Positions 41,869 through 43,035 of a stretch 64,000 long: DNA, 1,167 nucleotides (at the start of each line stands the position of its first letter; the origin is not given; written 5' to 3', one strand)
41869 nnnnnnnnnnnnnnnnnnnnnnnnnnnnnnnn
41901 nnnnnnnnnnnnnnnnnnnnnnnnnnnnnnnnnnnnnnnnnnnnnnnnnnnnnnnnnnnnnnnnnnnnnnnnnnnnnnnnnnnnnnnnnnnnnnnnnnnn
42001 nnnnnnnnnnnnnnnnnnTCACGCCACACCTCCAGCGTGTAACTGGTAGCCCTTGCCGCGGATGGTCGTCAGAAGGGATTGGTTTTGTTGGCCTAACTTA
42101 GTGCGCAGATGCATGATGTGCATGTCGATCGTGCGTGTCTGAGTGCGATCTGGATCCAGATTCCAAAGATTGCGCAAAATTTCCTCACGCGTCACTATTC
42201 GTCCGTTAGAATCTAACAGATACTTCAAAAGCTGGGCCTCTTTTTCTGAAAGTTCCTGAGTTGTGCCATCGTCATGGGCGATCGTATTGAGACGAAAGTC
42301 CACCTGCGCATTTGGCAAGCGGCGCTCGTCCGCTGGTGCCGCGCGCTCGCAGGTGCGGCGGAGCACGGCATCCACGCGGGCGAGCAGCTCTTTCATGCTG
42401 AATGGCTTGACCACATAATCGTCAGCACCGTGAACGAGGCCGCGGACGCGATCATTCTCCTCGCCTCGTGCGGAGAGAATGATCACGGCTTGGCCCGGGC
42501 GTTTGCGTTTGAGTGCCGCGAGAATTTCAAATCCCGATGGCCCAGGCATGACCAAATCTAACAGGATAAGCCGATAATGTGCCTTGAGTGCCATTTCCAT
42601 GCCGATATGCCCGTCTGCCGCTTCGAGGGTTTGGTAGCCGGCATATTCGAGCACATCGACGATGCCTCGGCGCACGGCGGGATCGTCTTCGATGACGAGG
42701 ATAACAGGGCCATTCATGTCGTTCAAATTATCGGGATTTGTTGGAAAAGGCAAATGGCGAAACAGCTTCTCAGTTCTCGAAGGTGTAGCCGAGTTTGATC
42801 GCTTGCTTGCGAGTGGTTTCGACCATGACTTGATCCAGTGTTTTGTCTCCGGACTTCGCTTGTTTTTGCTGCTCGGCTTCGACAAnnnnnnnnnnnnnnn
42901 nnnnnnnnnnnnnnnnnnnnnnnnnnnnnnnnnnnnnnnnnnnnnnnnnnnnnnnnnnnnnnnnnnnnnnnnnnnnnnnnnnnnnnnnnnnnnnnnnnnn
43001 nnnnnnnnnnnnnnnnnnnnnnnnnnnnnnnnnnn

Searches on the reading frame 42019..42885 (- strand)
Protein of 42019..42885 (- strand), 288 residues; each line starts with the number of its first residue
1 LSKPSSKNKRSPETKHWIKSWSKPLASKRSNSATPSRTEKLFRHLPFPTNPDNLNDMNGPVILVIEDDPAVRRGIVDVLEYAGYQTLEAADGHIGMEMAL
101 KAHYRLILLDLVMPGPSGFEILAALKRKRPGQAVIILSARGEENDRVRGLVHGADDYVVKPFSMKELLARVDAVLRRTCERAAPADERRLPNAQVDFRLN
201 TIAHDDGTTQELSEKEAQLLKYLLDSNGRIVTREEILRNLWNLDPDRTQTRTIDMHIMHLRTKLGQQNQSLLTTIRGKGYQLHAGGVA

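Call 56: search_protein_families(library=pfam, proteins=[window:42019-42885:-], max_evalue=10)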
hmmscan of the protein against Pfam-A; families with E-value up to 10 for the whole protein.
window:42019-42885:- (288 aa): 3 families
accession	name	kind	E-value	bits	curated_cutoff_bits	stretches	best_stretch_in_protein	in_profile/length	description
PF00072.30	Response_reg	-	3.2e-27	95.3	30.2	1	62-171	1-110/111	Response regulator receiver domain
PF00486.34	Trans_reg_C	-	2.2e-21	76.1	26.2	1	209-282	3-77/77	Transcriptional regulatory protein, C terminal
PF06490.17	FleQ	-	0.063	14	22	1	62-143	2-81/108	Flagellar regulatory protein FleQ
